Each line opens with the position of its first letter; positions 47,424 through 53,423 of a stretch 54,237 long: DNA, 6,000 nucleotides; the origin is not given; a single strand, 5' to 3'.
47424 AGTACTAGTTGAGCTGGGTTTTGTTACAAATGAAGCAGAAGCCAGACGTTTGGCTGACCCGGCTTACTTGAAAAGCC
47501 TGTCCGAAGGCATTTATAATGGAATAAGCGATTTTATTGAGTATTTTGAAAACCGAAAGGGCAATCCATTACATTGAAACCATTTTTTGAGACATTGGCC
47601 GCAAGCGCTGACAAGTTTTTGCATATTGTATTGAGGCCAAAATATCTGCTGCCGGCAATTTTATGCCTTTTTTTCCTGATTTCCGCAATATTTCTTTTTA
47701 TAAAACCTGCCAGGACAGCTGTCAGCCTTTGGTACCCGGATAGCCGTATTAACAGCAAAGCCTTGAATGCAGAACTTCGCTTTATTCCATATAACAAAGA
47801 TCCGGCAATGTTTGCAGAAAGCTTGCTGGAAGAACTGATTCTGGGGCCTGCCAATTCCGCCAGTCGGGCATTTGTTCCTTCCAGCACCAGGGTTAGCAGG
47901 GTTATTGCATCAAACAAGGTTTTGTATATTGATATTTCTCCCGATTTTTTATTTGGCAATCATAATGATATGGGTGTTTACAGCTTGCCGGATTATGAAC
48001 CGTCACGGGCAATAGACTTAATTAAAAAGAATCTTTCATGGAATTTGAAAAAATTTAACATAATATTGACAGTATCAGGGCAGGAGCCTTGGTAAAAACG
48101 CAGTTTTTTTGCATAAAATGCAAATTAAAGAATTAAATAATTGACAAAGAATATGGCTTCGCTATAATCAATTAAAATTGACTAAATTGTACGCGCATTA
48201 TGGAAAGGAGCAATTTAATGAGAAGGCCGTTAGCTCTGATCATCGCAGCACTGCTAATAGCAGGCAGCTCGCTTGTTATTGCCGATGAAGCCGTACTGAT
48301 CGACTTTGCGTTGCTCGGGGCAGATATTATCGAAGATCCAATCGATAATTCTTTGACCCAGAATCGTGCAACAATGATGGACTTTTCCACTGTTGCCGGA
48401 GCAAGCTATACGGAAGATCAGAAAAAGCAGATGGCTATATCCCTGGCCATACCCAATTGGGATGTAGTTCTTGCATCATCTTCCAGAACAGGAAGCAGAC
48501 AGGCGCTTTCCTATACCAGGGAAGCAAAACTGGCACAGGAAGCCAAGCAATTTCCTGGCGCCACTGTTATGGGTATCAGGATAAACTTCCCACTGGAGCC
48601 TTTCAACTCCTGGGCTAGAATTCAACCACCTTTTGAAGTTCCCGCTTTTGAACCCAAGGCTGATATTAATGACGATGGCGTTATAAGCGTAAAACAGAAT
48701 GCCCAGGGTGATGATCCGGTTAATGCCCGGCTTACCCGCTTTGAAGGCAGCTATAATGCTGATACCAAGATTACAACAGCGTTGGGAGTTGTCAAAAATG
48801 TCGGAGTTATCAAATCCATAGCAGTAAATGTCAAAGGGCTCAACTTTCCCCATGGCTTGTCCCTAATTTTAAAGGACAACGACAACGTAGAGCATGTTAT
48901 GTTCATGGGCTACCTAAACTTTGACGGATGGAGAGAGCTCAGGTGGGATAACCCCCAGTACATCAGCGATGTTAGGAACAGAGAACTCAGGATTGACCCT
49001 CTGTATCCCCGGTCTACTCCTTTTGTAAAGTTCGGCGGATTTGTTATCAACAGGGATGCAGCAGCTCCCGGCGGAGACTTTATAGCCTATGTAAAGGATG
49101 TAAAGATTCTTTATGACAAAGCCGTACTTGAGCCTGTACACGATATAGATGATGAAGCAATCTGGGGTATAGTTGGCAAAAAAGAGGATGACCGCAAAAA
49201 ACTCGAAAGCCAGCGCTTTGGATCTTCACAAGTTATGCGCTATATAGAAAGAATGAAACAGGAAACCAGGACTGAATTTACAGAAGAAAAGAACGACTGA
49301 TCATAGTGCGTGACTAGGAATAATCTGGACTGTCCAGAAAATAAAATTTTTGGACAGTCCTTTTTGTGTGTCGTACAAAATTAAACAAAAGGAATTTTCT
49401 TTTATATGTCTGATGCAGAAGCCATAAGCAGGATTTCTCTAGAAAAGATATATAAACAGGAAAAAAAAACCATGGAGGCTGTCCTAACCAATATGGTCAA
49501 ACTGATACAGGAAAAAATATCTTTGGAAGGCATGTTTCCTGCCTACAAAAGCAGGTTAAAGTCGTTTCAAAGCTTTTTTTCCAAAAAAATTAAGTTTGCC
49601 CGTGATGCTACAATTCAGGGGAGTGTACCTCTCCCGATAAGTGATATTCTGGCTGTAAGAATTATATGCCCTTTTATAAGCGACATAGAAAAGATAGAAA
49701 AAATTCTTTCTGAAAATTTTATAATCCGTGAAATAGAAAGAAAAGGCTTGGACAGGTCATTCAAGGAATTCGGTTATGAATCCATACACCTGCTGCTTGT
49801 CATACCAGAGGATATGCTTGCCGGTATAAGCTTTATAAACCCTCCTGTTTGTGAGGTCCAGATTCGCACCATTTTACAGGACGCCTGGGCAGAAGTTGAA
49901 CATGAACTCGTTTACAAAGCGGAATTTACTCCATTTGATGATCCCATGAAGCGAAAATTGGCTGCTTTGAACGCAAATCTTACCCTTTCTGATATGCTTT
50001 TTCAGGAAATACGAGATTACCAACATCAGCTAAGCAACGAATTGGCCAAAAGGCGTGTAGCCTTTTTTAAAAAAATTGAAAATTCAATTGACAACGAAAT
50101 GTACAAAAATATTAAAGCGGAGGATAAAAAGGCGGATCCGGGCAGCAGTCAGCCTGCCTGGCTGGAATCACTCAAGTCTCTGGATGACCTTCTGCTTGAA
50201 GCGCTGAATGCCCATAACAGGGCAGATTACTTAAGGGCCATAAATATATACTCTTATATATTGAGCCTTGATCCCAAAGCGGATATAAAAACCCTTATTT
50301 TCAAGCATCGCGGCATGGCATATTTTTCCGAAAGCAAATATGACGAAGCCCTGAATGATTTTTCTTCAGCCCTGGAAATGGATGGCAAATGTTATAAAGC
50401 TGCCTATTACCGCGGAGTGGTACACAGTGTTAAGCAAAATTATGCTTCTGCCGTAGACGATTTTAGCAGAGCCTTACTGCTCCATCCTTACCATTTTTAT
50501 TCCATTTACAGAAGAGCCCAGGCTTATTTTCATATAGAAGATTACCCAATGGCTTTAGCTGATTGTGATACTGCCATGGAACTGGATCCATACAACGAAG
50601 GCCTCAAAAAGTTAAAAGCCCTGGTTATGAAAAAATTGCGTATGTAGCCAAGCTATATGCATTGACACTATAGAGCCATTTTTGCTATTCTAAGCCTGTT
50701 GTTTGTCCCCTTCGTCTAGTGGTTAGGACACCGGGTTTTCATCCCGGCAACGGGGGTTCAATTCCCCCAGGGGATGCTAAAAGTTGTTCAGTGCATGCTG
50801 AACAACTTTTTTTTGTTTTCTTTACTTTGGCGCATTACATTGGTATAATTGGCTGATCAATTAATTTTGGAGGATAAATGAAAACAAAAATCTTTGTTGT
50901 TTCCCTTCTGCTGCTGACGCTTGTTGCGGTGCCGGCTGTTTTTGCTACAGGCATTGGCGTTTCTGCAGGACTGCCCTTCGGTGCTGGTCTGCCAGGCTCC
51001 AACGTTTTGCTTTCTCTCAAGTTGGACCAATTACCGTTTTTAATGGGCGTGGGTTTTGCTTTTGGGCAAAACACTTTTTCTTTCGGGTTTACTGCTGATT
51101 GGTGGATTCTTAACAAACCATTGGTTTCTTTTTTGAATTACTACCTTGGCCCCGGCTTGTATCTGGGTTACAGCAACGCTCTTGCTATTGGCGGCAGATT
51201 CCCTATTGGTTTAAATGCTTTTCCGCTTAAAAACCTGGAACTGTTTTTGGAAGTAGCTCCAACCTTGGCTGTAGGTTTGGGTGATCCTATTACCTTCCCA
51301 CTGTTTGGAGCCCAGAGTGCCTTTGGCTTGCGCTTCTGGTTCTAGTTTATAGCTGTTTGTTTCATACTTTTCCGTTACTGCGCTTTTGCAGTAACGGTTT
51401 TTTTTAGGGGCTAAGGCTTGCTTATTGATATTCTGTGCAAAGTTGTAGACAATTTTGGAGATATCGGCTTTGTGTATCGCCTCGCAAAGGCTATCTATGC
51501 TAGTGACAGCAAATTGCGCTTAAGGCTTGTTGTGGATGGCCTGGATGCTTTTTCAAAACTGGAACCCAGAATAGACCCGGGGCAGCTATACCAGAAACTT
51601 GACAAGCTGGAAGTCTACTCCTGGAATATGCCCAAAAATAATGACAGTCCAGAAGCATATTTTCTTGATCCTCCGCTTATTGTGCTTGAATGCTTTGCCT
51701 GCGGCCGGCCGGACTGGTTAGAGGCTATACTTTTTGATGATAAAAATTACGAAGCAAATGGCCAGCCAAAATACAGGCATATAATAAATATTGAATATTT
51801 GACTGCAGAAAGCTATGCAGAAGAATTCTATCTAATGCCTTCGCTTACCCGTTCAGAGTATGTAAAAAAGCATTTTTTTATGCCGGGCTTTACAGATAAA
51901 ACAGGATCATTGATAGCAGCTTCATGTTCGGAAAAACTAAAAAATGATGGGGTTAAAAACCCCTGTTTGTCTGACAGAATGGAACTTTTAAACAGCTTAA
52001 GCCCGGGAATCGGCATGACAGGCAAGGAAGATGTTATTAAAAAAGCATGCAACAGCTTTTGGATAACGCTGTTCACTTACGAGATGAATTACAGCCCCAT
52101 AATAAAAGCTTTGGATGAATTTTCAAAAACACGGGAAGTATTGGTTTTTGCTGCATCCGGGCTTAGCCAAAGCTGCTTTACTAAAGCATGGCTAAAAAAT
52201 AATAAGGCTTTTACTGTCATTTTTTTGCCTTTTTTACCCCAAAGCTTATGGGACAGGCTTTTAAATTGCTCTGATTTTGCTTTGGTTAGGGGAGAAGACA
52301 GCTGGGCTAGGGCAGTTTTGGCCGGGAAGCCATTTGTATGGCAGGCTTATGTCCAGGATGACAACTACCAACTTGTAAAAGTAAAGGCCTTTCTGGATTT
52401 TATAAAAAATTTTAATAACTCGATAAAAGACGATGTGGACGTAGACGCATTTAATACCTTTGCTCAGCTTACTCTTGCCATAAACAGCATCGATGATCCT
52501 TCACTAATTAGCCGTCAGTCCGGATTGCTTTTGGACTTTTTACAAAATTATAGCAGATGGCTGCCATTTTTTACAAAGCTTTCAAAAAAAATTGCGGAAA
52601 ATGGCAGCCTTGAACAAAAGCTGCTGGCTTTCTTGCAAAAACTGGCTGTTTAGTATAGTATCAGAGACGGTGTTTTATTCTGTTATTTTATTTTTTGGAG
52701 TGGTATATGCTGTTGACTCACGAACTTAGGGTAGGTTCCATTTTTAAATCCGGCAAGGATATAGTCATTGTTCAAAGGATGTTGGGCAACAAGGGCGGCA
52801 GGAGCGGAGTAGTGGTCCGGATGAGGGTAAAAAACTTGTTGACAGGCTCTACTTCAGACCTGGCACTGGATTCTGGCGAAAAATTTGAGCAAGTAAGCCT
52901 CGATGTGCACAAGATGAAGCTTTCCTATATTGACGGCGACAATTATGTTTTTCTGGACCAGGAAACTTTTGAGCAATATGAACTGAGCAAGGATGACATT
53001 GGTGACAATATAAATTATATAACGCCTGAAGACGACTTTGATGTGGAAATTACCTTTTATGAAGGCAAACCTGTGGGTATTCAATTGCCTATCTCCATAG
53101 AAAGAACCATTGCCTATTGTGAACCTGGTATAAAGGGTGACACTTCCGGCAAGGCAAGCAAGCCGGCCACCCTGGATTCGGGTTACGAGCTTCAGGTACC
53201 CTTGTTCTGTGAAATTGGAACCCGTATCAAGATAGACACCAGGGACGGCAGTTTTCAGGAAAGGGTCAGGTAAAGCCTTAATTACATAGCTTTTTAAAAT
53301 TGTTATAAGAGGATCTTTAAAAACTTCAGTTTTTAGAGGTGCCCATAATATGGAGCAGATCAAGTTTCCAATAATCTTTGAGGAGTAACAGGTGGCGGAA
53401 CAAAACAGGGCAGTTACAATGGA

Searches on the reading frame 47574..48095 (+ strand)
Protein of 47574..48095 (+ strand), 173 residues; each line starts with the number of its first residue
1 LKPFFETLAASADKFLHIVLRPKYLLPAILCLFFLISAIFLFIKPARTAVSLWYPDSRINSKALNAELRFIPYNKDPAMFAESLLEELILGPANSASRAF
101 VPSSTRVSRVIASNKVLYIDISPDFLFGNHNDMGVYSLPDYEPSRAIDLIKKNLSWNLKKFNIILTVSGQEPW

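Call 3: search_protein_families(library=pfam, proteins=[window:47574-48095:+], max_evalue=0.01)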
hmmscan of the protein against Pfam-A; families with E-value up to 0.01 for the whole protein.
window:47574-48095:+ (173 aa): 1 family
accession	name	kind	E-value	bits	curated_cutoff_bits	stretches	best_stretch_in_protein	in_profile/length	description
PF10646.14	Germane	-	3.6e-05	24.8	23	1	65-129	10-81/117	Sporulation and spore germination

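Call 4: search_protein_families(library=ncbifam, proteins=[window:47574-48095:+], max_evalue=0.01)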
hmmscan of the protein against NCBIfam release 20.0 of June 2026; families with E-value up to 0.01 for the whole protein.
window:47574-48095:+ (173 aa): 0 families

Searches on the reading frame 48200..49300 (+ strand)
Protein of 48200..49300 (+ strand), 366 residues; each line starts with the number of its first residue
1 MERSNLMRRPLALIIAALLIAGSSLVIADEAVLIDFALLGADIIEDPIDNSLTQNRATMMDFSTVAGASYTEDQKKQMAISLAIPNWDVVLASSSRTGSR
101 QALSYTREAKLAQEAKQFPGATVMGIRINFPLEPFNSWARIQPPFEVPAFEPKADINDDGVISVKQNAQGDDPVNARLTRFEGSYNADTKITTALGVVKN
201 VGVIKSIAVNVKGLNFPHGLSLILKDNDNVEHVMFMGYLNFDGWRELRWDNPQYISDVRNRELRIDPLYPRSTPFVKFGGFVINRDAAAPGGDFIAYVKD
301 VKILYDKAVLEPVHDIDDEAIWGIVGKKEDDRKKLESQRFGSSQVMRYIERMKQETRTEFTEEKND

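Call 3: search_protein_families(library=pfam, proteins=[window:48200-49300:+], max_evalue=0.01)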
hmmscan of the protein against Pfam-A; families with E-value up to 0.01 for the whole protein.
window:48200-49300:+ (366 aa): 1 family
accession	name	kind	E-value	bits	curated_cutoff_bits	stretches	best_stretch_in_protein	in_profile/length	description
PF04620.18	FlaA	-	1.6e-71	241.1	25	1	53-311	3-227/230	Flagellar filament outer layer protein Flaa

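Call 4: search_protein_families(library=ncbifam, proteins=[window:48200-49300:+], max_evalue=0.01)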
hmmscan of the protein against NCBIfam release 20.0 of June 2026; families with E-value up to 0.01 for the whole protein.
window:48200-49300:+ (366 aa): 2 families
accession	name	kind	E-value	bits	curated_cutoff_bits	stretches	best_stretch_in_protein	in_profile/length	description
NF047846.1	FlagFilOutFlaA2Lepto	equivalog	5.7e-07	29.1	440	1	202-308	120-218/231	flagellar filament outer layer protein FlaA2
NF047845.1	FlagFilOutFlaA1Lepto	equivalog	0.00069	19.1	500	1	187-260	158-230/306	flagellar filament outer layer protein FlaA1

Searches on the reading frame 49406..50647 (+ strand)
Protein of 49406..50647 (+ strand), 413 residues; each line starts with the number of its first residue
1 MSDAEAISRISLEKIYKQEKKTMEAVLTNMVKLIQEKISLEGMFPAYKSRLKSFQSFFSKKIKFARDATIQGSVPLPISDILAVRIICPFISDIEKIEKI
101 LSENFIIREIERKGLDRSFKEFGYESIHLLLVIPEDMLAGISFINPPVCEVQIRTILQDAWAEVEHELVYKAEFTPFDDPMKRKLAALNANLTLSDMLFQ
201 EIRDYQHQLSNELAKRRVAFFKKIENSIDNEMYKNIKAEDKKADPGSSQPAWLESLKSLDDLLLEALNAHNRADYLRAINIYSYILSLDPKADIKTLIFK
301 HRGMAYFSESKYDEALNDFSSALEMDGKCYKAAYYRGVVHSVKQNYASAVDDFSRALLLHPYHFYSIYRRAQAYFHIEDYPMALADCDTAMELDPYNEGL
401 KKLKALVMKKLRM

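Call 50: search_protein_families(library=pfam, proteins=[window:49406-50647:+], max_evalue=0.001)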
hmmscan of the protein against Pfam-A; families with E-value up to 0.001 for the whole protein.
window:49406-50647:+ (413 aa): 10 families
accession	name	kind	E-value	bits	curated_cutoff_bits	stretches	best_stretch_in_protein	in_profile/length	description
PF00515.34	TPR_1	-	3e-19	68.4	27.8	2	299-327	4-32/34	Tetratricopeptide repeat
PF04607.23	RelA_SpoT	-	9.1e-19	68.3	27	1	49-172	1-110/113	Region found in RelA / SpoT proteins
PF07719.23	TPR_2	-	1.2e-14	53.6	27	0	367-397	4-34/34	Tetratricopeptide repeat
PF13371.12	TPR_9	-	1.2e-10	41.7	35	1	340-407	5-72/73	Tetratricopeptide repeat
PF13432.12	TPR_16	-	3.3e-09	37.5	32.7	1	303-357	4-58/65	Tetratricopeptide repeat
PF25575.1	TPR_BSK1_C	-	9.1e-06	26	42.2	1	237-334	20-115/118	Serine/threonine-protein kinase BSK1-like, TPR repeats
PF25063.1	ARM_TT21_C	-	2.8e-05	24.5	35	1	306-401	105-201/209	Tetratricopeptide repeat protein 21 C-terminal ARM domain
PF13181.12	TPR_8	-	5.9e-05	23.4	25.7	0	302-328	7-33/34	Tetratricopeptide repeat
PF14559.12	TPR_19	-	0.00011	22.9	25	0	307-334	2-29/68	Tetratricopeptide repeat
PF13424.12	TPR_12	-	0.00022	21.8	30.1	0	367-393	5-32/77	Tetratricopeptide repeat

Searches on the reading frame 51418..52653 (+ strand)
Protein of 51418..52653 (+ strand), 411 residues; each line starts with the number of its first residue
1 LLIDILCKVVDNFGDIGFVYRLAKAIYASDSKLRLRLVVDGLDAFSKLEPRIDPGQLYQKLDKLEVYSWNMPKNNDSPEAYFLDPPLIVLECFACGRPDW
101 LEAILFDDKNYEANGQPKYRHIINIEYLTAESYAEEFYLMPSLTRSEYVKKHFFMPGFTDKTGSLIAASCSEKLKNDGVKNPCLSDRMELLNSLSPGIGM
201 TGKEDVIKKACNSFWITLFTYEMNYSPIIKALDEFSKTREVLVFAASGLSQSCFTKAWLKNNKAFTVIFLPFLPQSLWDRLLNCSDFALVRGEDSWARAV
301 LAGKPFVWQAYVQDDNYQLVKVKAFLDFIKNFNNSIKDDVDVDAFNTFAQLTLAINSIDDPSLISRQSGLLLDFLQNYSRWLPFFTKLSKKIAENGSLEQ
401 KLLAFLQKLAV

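Call 50: search_protein_families(library=pfam, proteins=[window:51418-52653:+], max_evalue=0.001)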
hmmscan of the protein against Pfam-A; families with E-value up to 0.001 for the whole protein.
window:51418-52653:+ (411 aa): 1 family
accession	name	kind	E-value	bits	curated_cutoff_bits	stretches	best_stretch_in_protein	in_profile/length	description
PF10093.14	EarP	-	2.3e-74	251.2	25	1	3-406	1-371/372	Elongation-Factor P (EF-P) rhamnosyltransferase EarP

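Call 98: search_protein_families(library=ncbifam, proteins=[window:51418-52653:+], max_evalue=0.001)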
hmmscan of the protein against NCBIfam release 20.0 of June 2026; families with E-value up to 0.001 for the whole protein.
window:51418-52653:+ (411 aa): 1 family
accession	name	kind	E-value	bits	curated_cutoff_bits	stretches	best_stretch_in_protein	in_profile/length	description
TIGR03837.1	efp_Arg_rhamno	equivalog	5.7e-69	233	347.05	1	3-406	1-370/371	elongation factor P maturation arginine rhamnosyltransferase EarP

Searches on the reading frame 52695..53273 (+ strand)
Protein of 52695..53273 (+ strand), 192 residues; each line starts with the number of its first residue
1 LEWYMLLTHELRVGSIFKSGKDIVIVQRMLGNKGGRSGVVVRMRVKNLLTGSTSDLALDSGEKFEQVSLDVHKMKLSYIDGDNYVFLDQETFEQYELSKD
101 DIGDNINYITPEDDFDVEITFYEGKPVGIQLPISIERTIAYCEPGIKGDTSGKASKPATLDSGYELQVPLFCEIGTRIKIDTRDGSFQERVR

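Call 50: search_protein_families(library=pfam, proteins=[window:52695-53273:+], max_evalue=0.001)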
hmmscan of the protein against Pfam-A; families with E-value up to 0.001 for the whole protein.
window:52695-53273:+ (192 aa): 3 families
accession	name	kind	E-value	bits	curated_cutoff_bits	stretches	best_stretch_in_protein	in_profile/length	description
PF09285.17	Elong-fact-P_C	-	5.3e-22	77.7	25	1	135-190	1-56/56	Elongation factor P, C-terminal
PF01132.26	EFP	-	8.1e-19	67.8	27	1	73-127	2-54/54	Elongation factor P (EF-P) OB domain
PF08207.18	EFP_N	-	1.2e-09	38.5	23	1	8-64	2-58/58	Elongation factor P (EF-P) KOW-like domain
